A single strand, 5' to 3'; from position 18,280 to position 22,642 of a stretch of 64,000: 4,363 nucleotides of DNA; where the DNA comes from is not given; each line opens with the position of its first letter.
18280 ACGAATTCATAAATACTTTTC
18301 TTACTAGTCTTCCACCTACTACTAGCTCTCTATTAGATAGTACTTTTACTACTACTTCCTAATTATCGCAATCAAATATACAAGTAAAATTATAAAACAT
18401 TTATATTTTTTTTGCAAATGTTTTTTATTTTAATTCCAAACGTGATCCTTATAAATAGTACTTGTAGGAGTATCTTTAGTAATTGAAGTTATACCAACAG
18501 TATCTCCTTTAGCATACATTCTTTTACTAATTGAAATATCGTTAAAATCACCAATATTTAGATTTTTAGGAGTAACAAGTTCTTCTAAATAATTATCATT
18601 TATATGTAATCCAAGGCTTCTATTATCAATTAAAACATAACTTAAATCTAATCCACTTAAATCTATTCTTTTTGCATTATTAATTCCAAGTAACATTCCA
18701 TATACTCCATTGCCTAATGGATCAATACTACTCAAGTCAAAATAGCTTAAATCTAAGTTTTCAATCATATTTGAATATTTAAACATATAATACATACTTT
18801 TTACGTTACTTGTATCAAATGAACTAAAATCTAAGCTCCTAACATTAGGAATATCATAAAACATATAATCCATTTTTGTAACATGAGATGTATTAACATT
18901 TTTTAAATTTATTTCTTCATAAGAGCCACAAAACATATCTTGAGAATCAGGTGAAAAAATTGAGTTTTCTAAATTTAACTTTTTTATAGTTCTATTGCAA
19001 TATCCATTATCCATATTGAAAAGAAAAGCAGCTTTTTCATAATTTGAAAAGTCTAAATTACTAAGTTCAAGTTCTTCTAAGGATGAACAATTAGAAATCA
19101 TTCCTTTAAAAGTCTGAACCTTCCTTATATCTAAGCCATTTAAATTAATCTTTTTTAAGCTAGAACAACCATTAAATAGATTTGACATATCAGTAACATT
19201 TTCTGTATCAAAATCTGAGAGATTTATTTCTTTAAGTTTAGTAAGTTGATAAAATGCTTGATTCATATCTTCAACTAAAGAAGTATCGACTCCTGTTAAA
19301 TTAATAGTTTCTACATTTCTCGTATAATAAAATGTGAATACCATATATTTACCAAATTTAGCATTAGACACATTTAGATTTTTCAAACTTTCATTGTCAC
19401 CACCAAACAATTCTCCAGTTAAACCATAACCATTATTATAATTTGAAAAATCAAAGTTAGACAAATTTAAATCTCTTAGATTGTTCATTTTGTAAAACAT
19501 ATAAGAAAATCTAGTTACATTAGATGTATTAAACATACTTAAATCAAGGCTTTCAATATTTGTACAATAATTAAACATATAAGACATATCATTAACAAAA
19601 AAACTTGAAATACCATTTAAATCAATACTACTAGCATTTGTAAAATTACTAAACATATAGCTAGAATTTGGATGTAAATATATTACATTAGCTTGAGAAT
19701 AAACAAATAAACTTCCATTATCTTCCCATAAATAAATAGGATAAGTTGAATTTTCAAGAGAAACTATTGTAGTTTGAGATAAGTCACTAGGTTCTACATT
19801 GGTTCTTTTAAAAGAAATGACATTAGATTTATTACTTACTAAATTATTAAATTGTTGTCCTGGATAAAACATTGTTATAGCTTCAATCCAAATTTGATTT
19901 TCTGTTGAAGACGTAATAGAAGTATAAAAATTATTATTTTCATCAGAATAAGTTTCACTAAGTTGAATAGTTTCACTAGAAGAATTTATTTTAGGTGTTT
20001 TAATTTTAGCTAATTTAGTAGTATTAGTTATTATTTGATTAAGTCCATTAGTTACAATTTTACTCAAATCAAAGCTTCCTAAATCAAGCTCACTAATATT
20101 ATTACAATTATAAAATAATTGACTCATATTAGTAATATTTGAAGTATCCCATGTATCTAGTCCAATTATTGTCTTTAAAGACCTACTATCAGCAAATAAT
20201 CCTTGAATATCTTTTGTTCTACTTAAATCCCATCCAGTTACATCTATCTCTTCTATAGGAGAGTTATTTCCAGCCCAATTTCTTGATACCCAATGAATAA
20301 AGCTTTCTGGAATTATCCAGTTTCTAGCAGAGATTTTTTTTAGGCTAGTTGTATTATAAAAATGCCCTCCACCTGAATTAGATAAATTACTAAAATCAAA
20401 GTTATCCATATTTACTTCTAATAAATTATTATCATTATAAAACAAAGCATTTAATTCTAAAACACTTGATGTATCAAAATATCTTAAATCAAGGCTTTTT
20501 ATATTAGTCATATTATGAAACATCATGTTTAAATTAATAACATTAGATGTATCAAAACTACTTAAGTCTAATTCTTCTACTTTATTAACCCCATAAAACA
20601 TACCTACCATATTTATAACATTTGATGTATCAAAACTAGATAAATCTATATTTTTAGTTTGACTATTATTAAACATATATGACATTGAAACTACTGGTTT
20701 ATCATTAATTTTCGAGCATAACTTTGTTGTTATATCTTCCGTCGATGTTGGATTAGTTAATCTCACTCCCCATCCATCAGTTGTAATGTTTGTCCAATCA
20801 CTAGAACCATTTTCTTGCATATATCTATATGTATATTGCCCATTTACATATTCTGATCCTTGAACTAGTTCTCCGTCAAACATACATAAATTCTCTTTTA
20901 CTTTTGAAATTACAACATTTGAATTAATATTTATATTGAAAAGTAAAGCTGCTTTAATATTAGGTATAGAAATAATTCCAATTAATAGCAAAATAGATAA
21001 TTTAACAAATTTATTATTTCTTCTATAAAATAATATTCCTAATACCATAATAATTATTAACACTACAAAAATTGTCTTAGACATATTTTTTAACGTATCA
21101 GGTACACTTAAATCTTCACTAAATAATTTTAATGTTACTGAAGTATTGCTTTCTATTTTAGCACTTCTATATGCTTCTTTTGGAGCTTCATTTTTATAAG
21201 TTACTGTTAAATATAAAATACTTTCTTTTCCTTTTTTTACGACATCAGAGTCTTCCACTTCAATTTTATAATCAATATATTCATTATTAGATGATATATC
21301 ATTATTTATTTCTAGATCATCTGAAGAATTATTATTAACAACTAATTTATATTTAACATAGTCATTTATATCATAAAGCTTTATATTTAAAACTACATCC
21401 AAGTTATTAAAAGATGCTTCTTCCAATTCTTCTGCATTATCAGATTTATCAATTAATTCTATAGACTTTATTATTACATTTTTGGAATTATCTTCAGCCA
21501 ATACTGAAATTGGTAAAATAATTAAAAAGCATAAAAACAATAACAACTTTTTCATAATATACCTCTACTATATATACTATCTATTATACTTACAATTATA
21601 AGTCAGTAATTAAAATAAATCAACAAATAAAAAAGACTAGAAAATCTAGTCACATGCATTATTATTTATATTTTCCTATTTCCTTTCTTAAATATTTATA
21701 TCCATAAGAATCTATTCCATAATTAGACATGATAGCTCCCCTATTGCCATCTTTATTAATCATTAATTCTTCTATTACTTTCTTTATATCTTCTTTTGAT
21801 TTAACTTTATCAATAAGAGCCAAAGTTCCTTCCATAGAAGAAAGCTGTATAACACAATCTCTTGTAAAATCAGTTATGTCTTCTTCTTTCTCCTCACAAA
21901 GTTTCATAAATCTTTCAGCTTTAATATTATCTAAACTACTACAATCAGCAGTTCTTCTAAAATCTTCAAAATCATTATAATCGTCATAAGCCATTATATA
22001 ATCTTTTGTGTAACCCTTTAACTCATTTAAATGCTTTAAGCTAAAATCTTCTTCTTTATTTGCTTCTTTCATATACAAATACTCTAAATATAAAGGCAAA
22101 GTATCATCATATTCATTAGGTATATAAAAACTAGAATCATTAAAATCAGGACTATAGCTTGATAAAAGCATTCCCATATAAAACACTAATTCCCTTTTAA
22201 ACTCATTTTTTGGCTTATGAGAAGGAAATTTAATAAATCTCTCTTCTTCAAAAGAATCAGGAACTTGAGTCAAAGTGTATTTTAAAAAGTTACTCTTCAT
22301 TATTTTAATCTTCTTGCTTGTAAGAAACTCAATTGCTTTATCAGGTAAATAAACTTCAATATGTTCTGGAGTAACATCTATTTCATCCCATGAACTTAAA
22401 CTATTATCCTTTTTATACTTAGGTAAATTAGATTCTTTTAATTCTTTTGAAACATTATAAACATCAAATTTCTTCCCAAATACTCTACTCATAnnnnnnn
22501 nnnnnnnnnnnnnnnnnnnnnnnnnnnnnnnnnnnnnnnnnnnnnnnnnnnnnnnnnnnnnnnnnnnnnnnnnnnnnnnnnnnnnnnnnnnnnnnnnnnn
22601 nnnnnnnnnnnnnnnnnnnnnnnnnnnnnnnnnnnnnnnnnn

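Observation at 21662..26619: Six tandem paralogs downstream of frr: two intact HExxH...E peptidase-like genes followed by four copies that lost both zinc-binding histidines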

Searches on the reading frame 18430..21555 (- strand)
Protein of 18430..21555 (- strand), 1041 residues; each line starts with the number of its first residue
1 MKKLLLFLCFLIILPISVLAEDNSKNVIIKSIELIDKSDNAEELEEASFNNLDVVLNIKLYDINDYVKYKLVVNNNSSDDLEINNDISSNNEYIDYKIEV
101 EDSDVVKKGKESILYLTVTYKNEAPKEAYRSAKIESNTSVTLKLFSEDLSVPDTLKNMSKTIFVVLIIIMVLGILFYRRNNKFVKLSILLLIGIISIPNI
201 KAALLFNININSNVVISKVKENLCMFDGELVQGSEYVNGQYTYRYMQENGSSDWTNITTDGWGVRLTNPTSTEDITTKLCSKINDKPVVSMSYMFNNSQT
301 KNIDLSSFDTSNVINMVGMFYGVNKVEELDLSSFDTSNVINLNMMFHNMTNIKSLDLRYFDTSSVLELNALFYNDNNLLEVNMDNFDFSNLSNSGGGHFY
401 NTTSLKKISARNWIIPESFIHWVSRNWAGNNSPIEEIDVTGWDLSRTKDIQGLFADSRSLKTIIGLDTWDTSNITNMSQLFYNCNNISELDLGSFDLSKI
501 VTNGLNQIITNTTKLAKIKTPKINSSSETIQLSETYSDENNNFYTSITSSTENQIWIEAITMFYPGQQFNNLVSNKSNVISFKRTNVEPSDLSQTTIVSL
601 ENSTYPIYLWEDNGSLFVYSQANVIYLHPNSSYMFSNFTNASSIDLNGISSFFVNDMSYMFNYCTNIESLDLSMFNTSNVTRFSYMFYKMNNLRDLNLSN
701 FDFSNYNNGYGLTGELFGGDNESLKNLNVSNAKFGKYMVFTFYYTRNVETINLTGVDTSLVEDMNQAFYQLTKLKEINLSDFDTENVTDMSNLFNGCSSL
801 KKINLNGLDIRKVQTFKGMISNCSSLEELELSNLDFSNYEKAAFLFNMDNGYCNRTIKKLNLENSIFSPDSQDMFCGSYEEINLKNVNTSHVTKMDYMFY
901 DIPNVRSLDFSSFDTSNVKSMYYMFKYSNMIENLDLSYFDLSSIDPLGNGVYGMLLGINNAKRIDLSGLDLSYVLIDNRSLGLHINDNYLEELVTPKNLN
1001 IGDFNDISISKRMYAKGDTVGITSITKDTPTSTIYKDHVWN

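Call 71: search_protein_families(library=pfam, proteins=[window:18430-21555:-], max_evalue=0.001)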
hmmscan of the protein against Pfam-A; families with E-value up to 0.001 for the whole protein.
window:18430-21555:- (1041 aa): 1 family
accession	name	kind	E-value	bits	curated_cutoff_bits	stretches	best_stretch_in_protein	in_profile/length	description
PF03382.20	DUF285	-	6.6e-59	197.4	25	5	290-407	2-115/120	Mycoplasma protein of unknown function, DUF285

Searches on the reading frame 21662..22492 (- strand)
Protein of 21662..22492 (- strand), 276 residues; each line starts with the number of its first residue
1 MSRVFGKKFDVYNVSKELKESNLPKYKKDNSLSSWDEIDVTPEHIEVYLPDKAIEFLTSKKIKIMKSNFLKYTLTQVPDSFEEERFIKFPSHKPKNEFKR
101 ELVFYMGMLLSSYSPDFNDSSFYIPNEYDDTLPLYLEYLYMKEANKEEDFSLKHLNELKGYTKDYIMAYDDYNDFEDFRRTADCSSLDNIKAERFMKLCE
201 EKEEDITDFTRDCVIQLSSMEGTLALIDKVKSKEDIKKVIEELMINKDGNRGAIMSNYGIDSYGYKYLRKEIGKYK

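Call 3: search_protein_families(library=pfam, proteins=[window:21662-22492:-], max_evalue=1)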
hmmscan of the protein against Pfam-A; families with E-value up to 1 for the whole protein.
window:21662-22492:- (276 aa): 2 families
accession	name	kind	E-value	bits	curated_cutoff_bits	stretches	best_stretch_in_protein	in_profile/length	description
PF13113.11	DUF3970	-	0.061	14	21.1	1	5-29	20-44/55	Protein of unknown function (DUF3970)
PF18190.7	Plk4_PB1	-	0.084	13.4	26.4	0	220-255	24-59/107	Polo-like Kinase 4 Polo Box 1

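Call 4: search_protein_families(library=ncbifam, proteins=[window:21662-22492:-], max_evalue=1)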
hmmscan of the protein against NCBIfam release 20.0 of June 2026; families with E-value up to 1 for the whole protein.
window:21662-22492:- (276 aa): 3 families
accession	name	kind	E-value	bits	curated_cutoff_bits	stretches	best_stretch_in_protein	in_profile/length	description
NF001072.0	PRK00118.2-2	equivalog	0.078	13.4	97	1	205-248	49-93/111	putative DNA-binding protein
NF005612.0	PRK07364.1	equivalog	0.11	11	487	1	206-268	137-197/415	FAD-dependent hydroxylase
NF046068.1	AkvoneHdxseDnrF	equivalog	0.25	10.2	650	1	209-273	128-191/439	aklavinone 12-hydroxylase DnrF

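Call 26: search_protein_families(library=padloc, proteins=[window:21662-22492:-], max_evalue=1)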
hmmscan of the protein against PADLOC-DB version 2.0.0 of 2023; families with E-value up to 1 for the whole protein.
window:21662-22492:- (276 aa): 0 families

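Call 27: search_protein_families(library=phrogs, proteins=[window:21662-22492:-], max_evalue=1)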
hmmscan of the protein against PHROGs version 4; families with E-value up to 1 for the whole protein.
window:21662-22492:- (276 aa): 2 families
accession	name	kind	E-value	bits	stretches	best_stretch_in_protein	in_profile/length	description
phrog_19934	-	unknown function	0.1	13.6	1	71-102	22-53/68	-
phrog_38171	-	unknown function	0.12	13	1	141-191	108-162/227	-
